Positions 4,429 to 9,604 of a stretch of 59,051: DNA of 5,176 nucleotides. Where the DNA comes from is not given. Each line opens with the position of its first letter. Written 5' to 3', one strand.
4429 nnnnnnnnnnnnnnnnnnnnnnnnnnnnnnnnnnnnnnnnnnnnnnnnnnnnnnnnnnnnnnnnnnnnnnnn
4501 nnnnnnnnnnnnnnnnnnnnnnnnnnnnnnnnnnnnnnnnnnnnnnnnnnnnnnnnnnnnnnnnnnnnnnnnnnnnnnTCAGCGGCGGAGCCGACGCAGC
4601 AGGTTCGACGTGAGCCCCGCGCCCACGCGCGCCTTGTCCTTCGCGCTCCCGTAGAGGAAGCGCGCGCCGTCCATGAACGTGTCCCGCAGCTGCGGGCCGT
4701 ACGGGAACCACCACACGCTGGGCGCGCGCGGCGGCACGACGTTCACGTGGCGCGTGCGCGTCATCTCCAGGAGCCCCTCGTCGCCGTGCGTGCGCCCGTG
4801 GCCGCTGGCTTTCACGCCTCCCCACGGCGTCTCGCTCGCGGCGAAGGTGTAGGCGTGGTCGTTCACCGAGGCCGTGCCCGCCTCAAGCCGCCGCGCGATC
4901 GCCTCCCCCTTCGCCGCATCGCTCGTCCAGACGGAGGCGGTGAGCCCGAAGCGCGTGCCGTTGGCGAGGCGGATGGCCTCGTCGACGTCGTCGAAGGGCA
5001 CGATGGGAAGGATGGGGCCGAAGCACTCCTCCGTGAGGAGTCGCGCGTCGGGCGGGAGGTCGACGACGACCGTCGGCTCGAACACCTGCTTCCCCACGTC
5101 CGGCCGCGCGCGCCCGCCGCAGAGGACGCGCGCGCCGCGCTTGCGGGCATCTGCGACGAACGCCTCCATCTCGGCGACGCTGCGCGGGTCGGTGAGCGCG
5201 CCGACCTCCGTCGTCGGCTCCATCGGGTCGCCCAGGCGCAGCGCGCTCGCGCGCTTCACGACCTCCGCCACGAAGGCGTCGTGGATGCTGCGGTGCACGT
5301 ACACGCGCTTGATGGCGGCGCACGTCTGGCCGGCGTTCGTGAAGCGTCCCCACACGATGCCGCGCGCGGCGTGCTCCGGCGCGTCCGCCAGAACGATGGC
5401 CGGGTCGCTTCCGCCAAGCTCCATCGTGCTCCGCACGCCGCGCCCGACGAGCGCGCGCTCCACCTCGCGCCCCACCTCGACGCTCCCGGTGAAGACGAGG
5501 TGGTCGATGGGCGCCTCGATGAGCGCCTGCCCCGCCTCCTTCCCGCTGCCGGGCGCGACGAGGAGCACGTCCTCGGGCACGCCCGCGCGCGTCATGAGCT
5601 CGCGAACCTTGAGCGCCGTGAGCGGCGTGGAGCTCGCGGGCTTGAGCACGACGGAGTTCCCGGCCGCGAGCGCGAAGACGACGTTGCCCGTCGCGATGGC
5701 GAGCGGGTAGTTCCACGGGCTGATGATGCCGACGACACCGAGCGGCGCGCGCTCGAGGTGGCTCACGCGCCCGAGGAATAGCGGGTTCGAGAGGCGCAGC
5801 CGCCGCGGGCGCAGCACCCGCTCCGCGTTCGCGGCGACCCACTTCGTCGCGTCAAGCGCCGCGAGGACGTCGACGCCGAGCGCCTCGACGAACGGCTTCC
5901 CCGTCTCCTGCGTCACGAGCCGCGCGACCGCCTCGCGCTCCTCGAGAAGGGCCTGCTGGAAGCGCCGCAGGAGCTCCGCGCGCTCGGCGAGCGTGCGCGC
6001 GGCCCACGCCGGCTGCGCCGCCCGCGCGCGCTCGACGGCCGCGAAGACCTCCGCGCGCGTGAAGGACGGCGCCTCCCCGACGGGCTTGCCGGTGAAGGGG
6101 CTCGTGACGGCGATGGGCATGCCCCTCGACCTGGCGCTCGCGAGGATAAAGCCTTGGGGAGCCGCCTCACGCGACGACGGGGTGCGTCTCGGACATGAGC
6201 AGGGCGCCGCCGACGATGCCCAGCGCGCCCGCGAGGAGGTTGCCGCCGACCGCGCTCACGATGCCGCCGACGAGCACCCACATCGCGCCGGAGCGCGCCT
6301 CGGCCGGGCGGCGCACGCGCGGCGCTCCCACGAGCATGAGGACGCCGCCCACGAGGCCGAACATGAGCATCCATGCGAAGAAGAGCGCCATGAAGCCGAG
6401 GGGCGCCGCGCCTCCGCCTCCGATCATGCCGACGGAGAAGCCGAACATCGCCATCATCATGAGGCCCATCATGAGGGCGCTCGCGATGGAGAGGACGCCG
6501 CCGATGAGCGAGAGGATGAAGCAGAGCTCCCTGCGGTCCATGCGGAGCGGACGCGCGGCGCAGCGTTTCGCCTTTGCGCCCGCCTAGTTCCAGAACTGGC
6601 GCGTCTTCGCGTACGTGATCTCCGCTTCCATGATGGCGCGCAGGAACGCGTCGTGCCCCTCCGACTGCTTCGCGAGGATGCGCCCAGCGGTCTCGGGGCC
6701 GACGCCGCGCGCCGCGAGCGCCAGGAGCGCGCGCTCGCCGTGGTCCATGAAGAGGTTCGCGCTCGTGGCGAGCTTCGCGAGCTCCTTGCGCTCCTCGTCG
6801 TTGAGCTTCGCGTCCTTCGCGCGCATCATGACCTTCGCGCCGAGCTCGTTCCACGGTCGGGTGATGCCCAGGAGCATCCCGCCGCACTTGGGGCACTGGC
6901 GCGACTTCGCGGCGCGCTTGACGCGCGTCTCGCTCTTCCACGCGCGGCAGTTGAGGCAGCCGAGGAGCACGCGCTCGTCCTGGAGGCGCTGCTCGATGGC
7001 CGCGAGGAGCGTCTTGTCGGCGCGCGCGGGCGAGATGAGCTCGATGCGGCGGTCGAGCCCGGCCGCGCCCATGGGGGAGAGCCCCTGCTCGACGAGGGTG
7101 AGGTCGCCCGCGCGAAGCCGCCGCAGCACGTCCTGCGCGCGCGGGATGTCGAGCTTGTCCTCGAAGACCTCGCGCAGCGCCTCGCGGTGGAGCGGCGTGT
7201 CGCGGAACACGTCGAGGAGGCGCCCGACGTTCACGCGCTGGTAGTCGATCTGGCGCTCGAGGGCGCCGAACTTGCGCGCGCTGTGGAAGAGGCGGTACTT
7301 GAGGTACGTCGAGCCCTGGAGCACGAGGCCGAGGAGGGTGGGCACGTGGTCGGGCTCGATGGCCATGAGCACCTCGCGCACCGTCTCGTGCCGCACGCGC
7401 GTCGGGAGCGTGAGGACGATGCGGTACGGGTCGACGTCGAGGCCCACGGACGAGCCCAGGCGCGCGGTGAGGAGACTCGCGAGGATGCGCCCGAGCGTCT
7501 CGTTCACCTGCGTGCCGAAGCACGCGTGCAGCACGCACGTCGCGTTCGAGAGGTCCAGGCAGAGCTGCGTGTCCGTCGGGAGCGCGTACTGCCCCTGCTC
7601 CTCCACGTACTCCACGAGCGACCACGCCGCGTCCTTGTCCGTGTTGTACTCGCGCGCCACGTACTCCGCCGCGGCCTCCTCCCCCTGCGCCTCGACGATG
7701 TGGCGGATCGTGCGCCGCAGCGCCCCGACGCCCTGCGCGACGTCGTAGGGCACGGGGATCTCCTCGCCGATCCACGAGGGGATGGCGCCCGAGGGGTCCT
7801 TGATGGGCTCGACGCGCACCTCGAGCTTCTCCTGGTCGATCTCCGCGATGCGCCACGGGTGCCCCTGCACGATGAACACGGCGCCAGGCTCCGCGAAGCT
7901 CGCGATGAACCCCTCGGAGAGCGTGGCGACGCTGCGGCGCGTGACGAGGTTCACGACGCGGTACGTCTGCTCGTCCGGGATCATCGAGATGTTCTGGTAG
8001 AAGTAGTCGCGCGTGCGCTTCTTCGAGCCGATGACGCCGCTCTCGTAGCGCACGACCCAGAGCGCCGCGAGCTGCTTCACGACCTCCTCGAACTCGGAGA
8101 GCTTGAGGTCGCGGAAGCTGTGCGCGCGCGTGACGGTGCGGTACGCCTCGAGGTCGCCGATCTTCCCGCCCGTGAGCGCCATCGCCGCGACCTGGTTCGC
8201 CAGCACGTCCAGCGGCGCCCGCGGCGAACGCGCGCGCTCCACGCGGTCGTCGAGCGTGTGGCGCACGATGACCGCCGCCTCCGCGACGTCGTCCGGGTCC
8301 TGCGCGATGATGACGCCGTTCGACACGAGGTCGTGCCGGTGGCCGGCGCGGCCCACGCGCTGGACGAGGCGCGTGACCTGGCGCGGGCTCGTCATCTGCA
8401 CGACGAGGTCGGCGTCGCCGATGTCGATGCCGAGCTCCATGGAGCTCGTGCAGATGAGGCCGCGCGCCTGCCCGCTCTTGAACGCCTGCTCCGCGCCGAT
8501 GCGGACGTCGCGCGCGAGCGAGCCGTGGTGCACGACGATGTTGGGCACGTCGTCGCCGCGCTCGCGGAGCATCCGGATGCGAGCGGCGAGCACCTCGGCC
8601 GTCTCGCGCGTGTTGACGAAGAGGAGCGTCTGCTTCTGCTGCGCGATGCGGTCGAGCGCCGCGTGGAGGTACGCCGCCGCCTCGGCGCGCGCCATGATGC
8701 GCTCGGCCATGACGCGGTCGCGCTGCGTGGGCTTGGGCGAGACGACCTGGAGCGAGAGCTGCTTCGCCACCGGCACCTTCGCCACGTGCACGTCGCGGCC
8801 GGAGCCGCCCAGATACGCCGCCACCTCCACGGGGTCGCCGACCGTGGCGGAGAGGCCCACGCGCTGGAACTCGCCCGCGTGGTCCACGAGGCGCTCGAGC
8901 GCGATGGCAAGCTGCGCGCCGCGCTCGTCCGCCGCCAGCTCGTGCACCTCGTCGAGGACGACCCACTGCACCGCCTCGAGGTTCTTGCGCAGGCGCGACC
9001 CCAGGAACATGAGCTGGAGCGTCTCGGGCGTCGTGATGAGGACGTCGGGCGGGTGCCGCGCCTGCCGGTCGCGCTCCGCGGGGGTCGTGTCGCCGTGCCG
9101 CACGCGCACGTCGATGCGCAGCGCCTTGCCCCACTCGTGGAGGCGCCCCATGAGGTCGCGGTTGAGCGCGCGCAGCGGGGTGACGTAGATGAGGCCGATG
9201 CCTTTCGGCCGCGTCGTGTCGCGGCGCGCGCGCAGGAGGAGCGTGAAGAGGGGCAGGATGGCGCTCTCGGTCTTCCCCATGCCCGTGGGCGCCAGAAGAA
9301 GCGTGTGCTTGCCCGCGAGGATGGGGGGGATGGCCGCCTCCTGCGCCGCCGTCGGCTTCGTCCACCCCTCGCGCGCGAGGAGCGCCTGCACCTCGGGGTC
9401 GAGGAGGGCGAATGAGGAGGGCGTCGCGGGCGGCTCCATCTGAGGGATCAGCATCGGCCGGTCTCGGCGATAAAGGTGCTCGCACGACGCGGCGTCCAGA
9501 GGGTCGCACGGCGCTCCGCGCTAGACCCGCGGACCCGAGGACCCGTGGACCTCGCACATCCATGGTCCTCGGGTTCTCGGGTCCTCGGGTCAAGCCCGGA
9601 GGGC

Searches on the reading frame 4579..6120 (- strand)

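Call 9: search_protein_families(library=pfam, proteins=[window:4579-6120:-], max_evalue=0.001)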
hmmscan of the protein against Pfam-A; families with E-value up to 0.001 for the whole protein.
window:4579-6120:- (513 aa): 1 family
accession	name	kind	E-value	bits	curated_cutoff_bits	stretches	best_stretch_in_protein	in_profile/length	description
PF00171.27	Aldedh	-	1.9e-146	488.7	23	1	3-459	9-461/461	Aldehyde dehydrogenase family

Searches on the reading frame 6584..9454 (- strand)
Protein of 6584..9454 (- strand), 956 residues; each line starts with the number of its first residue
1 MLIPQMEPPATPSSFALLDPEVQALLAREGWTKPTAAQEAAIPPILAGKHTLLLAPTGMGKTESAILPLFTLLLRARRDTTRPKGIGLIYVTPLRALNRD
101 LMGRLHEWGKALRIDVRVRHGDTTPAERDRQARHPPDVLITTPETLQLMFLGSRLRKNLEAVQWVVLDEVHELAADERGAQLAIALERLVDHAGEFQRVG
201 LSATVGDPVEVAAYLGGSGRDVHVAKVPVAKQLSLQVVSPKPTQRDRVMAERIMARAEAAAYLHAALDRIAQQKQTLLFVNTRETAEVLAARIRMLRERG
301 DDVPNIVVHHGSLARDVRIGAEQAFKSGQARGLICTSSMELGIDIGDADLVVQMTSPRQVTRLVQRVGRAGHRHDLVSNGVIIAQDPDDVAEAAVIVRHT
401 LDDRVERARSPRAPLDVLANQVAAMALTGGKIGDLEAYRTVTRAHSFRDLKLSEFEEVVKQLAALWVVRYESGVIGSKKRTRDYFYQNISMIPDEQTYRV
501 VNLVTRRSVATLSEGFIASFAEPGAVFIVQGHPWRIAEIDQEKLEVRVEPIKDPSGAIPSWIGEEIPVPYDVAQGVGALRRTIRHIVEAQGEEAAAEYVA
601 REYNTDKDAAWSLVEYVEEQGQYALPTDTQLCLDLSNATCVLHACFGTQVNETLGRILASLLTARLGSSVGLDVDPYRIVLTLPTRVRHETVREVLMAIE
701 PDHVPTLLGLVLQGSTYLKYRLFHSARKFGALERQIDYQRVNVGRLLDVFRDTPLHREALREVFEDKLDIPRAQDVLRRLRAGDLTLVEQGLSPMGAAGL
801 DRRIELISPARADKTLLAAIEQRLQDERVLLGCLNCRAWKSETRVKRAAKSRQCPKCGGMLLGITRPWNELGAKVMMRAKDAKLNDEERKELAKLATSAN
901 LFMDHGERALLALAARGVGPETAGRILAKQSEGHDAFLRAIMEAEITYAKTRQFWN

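Call 9: search_protein_families(library=pfam, proteins=[window:6584-9454:-], max_evalue=0.001)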
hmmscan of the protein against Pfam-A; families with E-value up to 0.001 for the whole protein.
window:6584-9454:- (956 aa): 6 families
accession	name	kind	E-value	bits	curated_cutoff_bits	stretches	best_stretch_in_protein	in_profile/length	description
PF08494.16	DEAD_assoc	-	7.3e-38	130.8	23.5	1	638-795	17-190/191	DEAD/H associated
PF00270.35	DEAD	-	7.2e-34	117.4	26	1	35-208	1-163/167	DEAD/DEAH box helicase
PF00271.37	Helicase_C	-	1.9e-19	70.4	23.5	1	265-372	8-108/110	Helicase conserved C-terminal domain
PF19306.5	WH_Lhr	-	4.9e-15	55.7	27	1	402-548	5-160/168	Large helicase-related protein, winged helix domain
PF04851.21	ResIII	-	4.1e-07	30.5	22.5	1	37-205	7-162/164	Type III restriction enzyme, res subunit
PF22590.2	Cas3-like_C_2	-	0.00028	21.6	27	1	273-374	2-104/106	CRISPR-associated nuclease/helicase Cas3, C-terminal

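Call 17: find_related_loci(query=window:6584-9454:-, collection=genome_contigs, flank=3000)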
Query window:6584-9454:- (956 aa) in genome_contigs; peptide patterns used: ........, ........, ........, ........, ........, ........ (x = any residue, [..] = any of these).
111 stretches matched a pattern; 9 encode a relative of the query (tblastn E <= 1e-3); 9 distinct loci.
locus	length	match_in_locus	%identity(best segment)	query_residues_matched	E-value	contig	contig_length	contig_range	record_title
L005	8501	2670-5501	73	15-956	0e+0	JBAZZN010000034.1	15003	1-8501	MAG: Thermoplasmatota archaeon isolate SO_2017_GW3_17 scaffold_2074_c1_OW296A_2017, whole genome shotgun sequence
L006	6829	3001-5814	56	12-956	0e+0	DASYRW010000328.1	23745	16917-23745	MAG TPA_asm: Thermoplasmatota archaeon isolate SMAG_U4521 k141_2883833, whole genome shotgun sequence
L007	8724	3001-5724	43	16-956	0e+0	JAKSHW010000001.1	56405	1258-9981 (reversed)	MAG: archaeon isolate Horse_feces5 MAG005_1, whole genome shotgun sequence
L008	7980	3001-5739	41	15-956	0e+0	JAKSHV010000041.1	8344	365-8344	MAG: archaeon isolate Horse_feces4 MAG004_41, whole genome shotgun sequence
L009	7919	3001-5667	38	13-956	0e+0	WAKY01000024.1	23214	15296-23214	MAG: Aciduliprofundum sp. isolate S013_35 k151_128018, whole genome shotgun sequence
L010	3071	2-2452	39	90-956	0e+0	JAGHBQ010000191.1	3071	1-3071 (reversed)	MAG: Thermoplasmata archaeon isolate AUK260 PB_MBMC_214_c_000000000099, whole genome shotgun sequence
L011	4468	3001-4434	47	13-503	2e-135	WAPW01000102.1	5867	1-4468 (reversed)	MAG: Aciduliprofundum sp. isolate S145_39 k151_97928, whole genome shotgun sequence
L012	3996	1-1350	30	462-956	6e-66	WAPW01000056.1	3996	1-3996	MAG: Aciduliprofundum sp. isolate S145_39 k151_2638, whole genome shotgun sequence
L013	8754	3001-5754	31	23-955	3e-151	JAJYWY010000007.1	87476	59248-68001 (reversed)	MAG: Candidatus Micrarchaeota archaeon isolate FK3.bin165 NODE_420_length_87476_cov_3.916782, whole genome shotgun seque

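Call 38: search_protein_families(library=ncbifam, proteins=[window:6584-9454:-], max_evalue=1e-10)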
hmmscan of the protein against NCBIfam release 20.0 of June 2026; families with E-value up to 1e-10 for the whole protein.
window:6584-9454:- (956 aa): 19 families
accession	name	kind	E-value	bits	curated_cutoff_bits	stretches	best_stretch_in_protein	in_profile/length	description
NF010338.0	PRK13767.1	equivalog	1.8e-156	522.8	849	1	15-789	16-825/877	ATP-dependent helicase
TIGR04121.1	DEXH_lig_assoc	equivalog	1.3e-114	383.6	850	1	22-797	3-775/804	ligase-associated DNA damage response DEXH box helicase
NF007284.0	PRK09751.1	equivalog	9.4e-81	271.7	1496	2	306-789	352-857/1538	ATP-dependent helicase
TIGR03817.1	DECH_helic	hypoth_equivalog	1.4e-35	122.8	874.1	1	18-544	21-530/742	helicase/secretion neighborhood putative DEAH-box helicase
NF008394.0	PRK11192.1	equivalog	2.3e-23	82.7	507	1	18-372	10-340/441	ATP-dependent RNA helicase SrmB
NF053711.1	RNA_heli_RhlE1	exception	4.9e-21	75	750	1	13-406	4-372/434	RNA helicase RhlE1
NF001308.0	PRK00254.1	equivalog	2.7e-20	72.2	1216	1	38-291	28-256/720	ATP-dependent DNA helicase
NF007882.0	PRK10590.1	equivalog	4.6e-20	72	743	1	18-373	8-339/456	ATP-dependent RNA helicase RhlE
NF002654.0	PRK02362.1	equivalog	5.9e-20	71.1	887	1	20-294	10-264/739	ATP-dependent DNA helicase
NF040935.1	helicase_Hel308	equivalog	2.4e-18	65.7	1200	1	18-296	11-270/704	ATP-dependent DNA helicase Hel308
NF053636.1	DDHlcsCsdAPsy1082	equivalog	2.1e-17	62.9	890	1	19-171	11-159/512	DEAD/DEAH box helicase CsdA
NF053631.1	RNA_helic_CshA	equivalog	4.5e-16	58.7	646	1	18-372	6-330/434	degradosome RNA helicase CshA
TIGR02621.3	cas3_GSU0051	exception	1e-14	54.4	400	0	164-373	170-373/854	type I-G CRISPR-associated helicase/endonuclease Cas3g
TIGR01587.1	cas3_core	equivalog_domain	2.6e-13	49.9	102.45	1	51-375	2-320/358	CRISPR-associated helicase Cas3'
NF010337.0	PRK13766.1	equivalog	7.2e-13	47.5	610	0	270-389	363-483/781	Hef nuclease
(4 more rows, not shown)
